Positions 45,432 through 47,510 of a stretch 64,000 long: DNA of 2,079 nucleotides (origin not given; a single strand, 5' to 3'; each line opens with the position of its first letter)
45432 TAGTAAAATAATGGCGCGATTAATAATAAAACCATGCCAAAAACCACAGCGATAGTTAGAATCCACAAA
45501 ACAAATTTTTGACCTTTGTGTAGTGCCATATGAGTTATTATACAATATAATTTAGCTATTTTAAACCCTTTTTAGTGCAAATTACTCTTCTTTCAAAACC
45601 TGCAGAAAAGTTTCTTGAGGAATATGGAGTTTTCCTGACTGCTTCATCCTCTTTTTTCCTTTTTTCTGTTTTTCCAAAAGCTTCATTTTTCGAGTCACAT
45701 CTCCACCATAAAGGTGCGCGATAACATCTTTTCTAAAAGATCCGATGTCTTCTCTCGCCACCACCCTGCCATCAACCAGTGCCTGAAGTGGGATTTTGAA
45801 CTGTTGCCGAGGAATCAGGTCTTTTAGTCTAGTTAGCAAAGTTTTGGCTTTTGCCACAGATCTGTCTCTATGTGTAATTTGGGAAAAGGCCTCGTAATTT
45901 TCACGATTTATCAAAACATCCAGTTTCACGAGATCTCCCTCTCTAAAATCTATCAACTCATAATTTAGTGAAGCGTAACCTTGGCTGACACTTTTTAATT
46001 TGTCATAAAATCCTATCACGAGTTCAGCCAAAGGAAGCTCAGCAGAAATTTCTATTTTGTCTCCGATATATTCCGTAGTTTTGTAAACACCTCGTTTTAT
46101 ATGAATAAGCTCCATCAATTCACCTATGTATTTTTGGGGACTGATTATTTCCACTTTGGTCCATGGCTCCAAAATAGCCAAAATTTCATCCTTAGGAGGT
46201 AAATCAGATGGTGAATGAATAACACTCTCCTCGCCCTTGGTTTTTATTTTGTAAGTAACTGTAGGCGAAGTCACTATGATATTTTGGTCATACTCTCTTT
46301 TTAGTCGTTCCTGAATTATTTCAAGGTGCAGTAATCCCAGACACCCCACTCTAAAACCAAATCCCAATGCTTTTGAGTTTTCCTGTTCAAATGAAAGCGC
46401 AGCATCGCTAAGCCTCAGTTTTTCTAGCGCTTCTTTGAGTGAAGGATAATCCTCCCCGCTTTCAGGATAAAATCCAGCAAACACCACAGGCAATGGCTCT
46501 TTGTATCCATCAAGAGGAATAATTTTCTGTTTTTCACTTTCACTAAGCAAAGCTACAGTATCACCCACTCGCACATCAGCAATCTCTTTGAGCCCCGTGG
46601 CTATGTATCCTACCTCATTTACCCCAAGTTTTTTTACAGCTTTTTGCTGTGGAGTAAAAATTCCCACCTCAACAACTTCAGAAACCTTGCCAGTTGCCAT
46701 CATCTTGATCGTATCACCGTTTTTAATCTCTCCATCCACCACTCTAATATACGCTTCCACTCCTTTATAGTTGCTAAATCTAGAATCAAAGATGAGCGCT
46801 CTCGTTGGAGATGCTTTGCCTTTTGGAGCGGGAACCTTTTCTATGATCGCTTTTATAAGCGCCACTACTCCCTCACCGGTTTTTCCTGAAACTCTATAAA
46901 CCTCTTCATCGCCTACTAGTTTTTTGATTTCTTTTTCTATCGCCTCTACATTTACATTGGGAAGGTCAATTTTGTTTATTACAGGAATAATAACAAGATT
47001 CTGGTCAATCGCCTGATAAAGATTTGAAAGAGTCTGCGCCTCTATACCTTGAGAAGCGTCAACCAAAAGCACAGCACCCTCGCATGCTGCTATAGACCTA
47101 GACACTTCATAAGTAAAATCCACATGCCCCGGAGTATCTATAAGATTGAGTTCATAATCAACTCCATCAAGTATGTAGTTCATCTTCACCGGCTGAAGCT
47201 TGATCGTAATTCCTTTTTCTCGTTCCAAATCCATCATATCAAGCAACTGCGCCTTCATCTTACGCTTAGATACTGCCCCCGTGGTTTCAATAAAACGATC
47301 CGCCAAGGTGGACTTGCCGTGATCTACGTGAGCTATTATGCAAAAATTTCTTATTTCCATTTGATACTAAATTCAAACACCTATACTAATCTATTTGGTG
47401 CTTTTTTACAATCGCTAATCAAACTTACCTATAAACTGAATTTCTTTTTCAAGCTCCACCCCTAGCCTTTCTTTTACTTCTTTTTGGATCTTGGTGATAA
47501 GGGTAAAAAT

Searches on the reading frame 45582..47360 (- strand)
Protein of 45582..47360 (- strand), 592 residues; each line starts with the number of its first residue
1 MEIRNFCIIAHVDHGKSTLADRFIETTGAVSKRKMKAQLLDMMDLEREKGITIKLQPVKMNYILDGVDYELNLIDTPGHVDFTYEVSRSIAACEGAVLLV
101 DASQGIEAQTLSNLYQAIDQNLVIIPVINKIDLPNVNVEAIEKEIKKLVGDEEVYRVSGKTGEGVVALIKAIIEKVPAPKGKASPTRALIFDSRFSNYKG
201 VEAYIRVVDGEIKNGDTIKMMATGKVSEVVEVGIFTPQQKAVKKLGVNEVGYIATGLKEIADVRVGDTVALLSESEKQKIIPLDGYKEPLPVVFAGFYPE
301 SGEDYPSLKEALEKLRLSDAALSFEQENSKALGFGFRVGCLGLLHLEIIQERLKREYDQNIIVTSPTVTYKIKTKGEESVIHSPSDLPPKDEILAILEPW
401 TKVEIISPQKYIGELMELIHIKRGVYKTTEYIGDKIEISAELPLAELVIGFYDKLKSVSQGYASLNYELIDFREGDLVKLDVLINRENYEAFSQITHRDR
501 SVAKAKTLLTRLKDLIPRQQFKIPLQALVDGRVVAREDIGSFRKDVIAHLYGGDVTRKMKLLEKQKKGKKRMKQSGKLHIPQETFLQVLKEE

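Call 57: find_homologous_proteins(query=window:45582-47360:-, max_evalue=1e-100)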
Query window:45582-47360:- (592 aa): 8000 proteins with E <= 1e-100 among 8000 candidates; the best 120 are listed.
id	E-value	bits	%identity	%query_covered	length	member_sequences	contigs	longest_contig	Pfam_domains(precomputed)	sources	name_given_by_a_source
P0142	0.0e+0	1287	100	100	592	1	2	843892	PF00679.31,PF14492.13,PF06421.18,PF00009.34,PF03144.32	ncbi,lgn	-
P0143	0.0e+0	1104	83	100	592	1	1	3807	PF00679.31,PF14492.13,PF06421.18,PF00009.34,PF10662.16,PF03144.32,PF00071.29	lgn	-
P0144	1.4e-220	752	58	100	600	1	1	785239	PF00679.31,PF06421.18,PF00009.34,PF03144.32,PF22042.3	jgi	jgi:GTP-binding protein LepA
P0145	2.2e-220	751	58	99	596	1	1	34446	PF00679.31,PF14492.13,PF06421.18,PF00009.34,PF03144.32,PF00071.29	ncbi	ncbi:translation elongation factor 4 [Patescibacteria group bacterium]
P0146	5.0e-220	750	58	100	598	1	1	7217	PF00679.31,PF06421.18,PF00009.34,PF03144.32,PF22042.3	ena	-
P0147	9.2e-220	749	59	99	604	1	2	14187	PF00679.31,PF14492.13,PF06421.18,PF00009.34,PF03144.32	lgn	-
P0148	1.0e-219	749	58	100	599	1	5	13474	PF00679.31,PF06421.18,PF00009.34,PF03144.32,PF00071.29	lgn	-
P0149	2.3e-219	748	57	99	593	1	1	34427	PF01926.30,PF00679.31,PF14492.13,PF06421.18,PF00009.34,PF03144.32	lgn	-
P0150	2.7e-219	748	59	99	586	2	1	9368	PF01926.30,PF00679.31,PF06421.18,PF00009.34,PF03144.32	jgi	-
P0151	3.3e-219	747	57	100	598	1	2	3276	PF00679.31,PF06421.18,PF00009.34,PF03144.32,PF22042.3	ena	-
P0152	6.3e-219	746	59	99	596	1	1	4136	PF00679.31,PF14492.13,PF06421.18,PF00009.34,PF03144.32,PF00071.29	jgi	-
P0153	6.3e-219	746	59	99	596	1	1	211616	PF00679.31,PF14492.13,PF06421.18,PF00009.34,PF03144.32,PF00071.29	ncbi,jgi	ncbi:MAG: translation elongation factor 4 [Patescibacteria group bacterium]|jgi:GTP-binding protein 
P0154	1.5e-218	745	58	100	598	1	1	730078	PF00679.31,PF06421.18,PF00009.34,PF03144.32,PF00071.29,PF22042.3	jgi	jgi:GTP-binding protein LepA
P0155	5.6e-218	743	58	99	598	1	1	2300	PF00679.31,PF06421.18,PF00009.34,PF03144.32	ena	-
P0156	7.2e-218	743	58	99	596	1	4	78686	PF00679.31,PF14492.13,PF06421.18,PF00009.34,PF03144.32,PF00071.29,PF22042.3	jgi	-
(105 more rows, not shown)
